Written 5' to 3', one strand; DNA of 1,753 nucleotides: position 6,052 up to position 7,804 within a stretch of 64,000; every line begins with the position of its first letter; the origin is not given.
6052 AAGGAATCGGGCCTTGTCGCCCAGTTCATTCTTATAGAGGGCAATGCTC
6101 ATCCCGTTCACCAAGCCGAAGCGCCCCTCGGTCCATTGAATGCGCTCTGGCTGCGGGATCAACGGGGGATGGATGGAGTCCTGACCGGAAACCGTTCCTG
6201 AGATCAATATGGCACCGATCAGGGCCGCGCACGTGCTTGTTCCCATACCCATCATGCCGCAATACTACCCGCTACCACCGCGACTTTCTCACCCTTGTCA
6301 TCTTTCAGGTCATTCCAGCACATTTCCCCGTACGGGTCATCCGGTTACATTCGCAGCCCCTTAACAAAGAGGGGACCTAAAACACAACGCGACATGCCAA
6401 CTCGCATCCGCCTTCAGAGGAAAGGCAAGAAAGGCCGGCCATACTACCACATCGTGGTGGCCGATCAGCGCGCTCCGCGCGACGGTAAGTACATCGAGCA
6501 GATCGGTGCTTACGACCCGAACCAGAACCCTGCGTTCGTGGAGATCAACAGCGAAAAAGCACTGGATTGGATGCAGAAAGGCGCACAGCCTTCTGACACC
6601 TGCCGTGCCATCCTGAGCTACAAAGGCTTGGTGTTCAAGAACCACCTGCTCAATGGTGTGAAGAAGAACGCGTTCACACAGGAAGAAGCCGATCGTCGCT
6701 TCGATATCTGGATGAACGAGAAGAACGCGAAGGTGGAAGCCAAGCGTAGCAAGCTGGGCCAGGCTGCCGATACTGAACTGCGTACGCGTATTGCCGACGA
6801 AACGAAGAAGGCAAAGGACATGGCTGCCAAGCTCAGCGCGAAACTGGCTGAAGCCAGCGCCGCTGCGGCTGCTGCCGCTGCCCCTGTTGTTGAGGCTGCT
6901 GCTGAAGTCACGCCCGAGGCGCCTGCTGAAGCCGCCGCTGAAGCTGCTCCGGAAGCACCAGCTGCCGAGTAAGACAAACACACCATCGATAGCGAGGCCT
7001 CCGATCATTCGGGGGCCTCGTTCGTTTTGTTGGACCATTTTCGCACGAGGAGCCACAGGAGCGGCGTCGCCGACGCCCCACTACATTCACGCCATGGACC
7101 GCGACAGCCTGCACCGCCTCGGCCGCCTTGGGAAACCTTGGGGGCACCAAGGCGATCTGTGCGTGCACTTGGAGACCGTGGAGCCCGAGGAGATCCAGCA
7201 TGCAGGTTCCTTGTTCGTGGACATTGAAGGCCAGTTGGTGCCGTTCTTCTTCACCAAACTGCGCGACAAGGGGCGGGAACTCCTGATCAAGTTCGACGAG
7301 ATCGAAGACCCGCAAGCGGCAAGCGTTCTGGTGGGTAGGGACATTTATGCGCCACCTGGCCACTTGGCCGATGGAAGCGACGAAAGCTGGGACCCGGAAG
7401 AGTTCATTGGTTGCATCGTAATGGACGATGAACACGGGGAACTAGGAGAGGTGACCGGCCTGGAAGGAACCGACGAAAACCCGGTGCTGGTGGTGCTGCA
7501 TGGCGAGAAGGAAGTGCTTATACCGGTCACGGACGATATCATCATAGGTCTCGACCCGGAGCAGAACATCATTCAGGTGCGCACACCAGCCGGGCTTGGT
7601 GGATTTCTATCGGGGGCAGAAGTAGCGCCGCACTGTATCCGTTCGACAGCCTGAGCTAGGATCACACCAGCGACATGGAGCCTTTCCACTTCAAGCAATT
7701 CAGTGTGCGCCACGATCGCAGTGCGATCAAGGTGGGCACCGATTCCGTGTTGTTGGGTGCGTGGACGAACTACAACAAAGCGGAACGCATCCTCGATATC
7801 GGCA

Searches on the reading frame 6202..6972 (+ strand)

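Call 15: search_protein_families(library=pfam, max_evalue=0.01, proteins=[window:6202-6972:+])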
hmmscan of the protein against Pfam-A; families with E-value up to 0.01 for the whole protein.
window:6202-6972:+ (256 aa): 2 families
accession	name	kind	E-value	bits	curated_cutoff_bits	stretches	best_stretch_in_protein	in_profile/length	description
PF00886.24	Ribosomal_S16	-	2.2e-24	85.6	27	1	73-131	1-62/62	Ribosomal protein S16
PF01767.21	Birna_VP3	-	0.0052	17.4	22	1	116-205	18-112/227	Birnavirus VP3 protein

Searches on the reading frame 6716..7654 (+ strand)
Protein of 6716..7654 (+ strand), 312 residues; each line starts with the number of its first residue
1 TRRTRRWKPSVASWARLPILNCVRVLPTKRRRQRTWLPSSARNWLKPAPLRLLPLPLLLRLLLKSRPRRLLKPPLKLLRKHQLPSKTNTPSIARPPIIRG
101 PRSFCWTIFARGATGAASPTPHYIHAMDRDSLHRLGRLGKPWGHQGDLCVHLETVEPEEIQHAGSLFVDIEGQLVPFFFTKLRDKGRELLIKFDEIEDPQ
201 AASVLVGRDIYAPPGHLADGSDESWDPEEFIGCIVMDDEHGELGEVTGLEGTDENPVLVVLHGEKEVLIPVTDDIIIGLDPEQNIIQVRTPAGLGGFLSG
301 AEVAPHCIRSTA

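Call 15: search_protein_families(library=pfam, max_evalue=0.01, proteins=[window:6716-7654:+])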
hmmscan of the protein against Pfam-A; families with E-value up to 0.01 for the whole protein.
window:6716-7654:+ (312 aa): 2 families
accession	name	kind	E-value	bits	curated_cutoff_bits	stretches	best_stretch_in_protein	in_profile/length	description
PF01782.24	RimM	-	2.4e-11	44.2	23.5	1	135-213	2-81/84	RimM N-terminal domain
PF24986.1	PRC_RimM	-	1e-10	41.5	27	1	228-294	2-69/69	RimM PRC barrel domain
